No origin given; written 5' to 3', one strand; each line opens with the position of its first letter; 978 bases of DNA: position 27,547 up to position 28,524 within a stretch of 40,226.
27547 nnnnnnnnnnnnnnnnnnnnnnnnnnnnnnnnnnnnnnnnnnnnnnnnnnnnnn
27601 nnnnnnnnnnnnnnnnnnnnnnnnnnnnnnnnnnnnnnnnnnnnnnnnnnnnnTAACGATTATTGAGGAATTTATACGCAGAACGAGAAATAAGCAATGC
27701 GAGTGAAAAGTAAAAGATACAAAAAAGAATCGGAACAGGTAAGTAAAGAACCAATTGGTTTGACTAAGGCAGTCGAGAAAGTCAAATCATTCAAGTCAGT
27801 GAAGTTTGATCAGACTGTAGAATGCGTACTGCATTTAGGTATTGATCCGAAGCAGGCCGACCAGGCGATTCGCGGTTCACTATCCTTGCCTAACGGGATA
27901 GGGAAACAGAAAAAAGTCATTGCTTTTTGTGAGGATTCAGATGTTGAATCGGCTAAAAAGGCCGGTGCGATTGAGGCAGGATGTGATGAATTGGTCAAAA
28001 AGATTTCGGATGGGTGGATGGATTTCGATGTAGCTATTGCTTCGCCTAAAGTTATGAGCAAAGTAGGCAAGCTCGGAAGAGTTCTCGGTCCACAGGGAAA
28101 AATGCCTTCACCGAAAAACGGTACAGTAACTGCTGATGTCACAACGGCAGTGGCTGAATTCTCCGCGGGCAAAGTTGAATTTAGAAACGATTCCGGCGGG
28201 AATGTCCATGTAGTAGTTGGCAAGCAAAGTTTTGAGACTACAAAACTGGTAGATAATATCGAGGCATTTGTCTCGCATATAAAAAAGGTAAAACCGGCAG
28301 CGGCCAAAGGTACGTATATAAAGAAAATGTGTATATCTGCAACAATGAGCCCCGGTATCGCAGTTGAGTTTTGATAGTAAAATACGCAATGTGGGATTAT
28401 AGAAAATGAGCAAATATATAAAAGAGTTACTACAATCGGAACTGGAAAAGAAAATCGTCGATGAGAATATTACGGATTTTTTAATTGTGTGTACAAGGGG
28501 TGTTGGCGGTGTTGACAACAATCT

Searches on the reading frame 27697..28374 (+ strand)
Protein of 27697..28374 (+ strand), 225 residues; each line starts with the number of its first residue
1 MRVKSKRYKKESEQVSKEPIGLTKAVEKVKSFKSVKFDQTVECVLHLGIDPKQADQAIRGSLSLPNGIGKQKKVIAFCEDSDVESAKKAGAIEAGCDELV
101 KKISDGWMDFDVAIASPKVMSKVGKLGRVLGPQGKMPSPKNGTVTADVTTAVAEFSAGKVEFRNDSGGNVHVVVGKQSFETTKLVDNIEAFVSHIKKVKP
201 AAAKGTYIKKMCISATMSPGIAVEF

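Call 10: search_protein_families(library=pfam, proteins=[window:27697-28374:+], max_evalue=0.001)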
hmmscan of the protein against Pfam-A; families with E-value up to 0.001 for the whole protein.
window:27697-28374:+ (225 aa): 1 family
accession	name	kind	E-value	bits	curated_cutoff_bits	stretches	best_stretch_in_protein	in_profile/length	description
PF00687.26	Ribosomal_L1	-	6.4e-61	205.8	32.2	1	29-219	1-198/198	Ribosomal protein L1p/L10e family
